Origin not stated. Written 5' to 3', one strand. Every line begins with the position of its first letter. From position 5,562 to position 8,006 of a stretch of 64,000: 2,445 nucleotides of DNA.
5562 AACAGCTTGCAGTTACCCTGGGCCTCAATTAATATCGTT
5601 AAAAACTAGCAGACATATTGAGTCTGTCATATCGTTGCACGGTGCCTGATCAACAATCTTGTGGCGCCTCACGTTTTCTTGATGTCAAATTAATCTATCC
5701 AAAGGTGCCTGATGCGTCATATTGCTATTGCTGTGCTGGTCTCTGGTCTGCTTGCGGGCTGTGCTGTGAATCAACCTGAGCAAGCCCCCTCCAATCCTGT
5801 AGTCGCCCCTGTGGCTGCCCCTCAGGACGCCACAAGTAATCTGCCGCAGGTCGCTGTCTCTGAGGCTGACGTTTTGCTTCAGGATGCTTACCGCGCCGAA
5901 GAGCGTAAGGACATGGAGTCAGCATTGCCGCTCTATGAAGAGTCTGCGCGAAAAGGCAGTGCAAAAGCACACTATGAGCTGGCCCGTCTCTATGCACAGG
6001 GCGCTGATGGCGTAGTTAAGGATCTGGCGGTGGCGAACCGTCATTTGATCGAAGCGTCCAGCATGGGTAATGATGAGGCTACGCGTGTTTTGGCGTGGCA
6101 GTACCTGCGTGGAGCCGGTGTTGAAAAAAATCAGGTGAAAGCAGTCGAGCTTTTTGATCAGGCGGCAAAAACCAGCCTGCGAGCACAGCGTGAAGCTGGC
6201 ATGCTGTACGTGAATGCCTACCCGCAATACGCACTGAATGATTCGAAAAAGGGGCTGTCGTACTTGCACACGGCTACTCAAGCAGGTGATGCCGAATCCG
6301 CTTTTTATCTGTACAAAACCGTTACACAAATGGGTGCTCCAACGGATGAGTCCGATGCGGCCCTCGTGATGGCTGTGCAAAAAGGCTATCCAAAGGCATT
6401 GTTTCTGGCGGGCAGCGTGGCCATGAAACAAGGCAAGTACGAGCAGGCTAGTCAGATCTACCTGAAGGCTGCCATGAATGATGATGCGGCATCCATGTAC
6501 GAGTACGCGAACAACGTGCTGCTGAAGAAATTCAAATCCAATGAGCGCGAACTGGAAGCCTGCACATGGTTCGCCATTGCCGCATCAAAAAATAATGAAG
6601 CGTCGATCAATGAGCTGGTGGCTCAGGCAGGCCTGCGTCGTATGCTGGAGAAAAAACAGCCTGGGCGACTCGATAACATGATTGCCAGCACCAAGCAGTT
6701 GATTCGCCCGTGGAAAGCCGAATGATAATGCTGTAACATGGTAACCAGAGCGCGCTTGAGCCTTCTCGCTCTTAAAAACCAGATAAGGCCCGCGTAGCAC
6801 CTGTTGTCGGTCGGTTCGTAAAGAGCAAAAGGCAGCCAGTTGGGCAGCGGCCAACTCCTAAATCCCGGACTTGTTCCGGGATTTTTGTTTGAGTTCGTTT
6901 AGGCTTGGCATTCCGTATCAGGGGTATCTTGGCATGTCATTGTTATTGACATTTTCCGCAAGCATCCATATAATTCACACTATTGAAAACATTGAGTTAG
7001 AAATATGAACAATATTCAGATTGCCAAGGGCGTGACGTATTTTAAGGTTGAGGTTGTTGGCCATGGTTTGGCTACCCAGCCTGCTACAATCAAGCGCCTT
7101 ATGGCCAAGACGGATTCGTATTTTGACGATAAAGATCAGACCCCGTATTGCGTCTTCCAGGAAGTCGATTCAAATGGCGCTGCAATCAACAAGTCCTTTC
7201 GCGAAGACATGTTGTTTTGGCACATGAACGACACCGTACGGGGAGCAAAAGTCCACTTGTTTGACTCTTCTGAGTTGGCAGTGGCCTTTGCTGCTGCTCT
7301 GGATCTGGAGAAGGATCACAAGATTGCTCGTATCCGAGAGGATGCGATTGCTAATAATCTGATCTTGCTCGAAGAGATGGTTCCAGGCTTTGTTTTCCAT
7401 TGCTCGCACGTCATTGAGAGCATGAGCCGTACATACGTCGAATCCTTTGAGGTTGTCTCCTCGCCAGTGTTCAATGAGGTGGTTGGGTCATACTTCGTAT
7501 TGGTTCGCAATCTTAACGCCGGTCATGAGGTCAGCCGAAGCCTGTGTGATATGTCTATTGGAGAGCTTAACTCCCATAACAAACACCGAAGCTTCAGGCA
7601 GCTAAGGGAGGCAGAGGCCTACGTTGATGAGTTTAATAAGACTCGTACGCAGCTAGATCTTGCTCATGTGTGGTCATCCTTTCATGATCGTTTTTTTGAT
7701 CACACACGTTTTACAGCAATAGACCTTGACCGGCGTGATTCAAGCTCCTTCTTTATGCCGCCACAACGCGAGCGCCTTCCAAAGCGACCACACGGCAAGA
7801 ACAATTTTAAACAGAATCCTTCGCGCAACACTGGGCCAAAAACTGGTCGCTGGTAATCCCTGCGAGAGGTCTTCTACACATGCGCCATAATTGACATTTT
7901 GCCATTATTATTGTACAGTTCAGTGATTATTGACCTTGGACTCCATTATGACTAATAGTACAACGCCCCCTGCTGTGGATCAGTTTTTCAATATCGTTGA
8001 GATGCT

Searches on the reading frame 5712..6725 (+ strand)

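Call 8: search_protein_families(library=phrogs, proteins=[window:5712-6725:+], max_evalue=0.001)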
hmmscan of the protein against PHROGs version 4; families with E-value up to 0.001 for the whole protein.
window:5712-6725:+ (337 aa): 1 family
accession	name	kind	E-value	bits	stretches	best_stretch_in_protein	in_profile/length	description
phrog_8741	-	unknown function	3.4e-17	63.8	1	65-154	163-251/380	-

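Call 53: search_protein_families(library=pfam, proteins=[window:5712-6725:+], max_evalue=0.001)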
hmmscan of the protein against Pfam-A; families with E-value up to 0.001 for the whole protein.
window:5712-6725:+ (337 aa): 2 families
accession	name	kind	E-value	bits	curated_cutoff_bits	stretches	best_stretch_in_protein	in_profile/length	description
PF08238.18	Sel1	-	5e-08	33.6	30.7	1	126-153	6-33/36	Sel1 repeat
PF14559.12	TPR_19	-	0.00065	20.4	25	0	189-258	2-56/68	Tetratricopeptide repeat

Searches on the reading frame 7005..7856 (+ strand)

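Call 53: search_protein_families(library=pfam, proteins=[window:7005-7856:+], max_evalue=0.001)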
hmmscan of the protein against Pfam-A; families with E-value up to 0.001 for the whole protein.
window:7005-7856:+ (283 aa): 1 family
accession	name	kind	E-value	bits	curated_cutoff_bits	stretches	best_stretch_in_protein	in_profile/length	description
PF23772.1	Phage_g100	-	9.5e-10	40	27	1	122-210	4-105/105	Phage g100-like protein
